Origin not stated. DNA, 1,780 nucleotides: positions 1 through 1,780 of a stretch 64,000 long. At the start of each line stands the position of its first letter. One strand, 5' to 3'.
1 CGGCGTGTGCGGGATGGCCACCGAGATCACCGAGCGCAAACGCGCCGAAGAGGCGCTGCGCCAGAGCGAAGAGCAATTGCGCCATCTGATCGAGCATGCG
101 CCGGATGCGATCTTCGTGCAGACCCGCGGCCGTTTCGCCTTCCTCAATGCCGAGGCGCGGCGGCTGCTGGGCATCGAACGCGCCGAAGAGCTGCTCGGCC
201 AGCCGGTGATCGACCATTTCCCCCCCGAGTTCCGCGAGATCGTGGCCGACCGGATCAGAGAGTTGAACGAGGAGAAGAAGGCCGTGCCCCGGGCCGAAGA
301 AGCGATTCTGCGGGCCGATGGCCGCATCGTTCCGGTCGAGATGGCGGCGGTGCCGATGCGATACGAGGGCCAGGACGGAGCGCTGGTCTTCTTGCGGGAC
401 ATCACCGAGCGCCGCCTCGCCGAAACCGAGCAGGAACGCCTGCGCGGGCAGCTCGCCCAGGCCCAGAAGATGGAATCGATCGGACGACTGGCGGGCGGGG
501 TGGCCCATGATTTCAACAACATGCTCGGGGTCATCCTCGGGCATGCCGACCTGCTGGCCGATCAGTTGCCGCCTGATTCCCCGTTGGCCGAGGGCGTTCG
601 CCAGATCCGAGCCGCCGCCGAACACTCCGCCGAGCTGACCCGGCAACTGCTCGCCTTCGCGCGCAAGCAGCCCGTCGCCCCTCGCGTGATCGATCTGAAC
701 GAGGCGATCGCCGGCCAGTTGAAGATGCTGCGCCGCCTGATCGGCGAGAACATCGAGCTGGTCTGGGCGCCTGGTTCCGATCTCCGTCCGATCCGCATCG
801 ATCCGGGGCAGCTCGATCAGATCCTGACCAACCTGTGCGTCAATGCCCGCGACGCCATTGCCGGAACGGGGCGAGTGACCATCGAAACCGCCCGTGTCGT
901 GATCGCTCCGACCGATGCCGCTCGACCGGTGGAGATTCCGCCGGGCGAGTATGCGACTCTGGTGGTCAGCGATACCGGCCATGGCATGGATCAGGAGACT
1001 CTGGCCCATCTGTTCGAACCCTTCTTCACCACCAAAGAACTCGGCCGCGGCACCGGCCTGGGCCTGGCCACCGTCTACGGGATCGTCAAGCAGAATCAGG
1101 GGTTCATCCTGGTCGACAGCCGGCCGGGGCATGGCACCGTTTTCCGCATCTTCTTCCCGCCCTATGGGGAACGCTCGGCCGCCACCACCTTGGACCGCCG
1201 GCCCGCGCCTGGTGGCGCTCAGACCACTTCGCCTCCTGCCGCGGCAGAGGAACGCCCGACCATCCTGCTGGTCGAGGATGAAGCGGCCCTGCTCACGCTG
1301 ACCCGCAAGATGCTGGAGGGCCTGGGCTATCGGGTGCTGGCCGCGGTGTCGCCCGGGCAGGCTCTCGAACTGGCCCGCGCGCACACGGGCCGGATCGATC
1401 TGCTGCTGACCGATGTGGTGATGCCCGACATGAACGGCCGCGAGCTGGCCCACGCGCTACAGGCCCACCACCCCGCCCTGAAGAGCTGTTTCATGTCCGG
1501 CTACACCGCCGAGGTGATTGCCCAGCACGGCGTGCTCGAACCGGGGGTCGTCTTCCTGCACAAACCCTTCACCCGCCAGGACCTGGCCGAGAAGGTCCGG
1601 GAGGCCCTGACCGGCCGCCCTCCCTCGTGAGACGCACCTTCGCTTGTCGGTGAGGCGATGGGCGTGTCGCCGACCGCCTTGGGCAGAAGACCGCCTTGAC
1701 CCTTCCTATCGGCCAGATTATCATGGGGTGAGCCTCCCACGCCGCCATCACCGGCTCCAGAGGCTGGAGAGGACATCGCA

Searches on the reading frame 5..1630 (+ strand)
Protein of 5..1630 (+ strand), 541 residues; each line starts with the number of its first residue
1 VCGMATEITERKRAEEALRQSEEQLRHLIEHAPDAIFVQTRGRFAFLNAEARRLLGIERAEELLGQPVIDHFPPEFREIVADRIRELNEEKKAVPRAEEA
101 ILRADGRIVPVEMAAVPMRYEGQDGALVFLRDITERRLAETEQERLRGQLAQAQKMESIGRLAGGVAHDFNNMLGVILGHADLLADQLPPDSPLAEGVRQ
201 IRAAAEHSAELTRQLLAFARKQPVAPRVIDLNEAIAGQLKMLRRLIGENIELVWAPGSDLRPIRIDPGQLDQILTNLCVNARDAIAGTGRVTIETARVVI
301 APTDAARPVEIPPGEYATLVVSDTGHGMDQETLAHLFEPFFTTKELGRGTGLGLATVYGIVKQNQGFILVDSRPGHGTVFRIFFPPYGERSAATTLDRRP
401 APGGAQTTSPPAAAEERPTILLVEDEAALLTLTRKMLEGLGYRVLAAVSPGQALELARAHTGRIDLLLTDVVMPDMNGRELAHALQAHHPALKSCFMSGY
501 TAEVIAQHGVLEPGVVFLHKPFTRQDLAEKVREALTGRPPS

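Call 75: search_protein_families(library=pfam, proteins=[window:5-1630:+], max_evalue=0.001)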
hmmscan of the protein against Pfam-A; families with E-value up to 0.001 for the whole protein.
window:5-1630:+ (541 aa): 7 families
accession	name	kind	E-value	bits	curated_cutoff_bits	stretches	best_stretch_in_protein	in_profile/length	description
PF02518.31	HATPase_c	-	4.6e-20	72.5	26.4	1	266-386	2-109/111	Histidine kinase-, DNA gyrase B-, and HSP90-like ATPase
PF00072.30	Response_reg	-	7.3e-19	68.4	30.2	1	420-532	1-111/111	Response regulator receiver domain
PF00989.32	PAS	-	1.4e-18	67.4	22.6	1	23-133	1-113/113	PAS fold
PF08448.16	PAS_4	-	1e-13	51.9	23.1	1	30-137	2-109/110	PAS fold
PF13426.13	PAS_9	-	2e-12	47.7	27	1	33-135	1-103/103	PAS domain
PF13188.13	PAS_8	-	6.9e-09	35.7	21.8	1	23-79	1-57/65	PAS domain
PF00512.31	HisKA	-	4.7e-08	33.4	26.9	1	160-222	3-64/66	His Kinase A (phospho-acceptor) domain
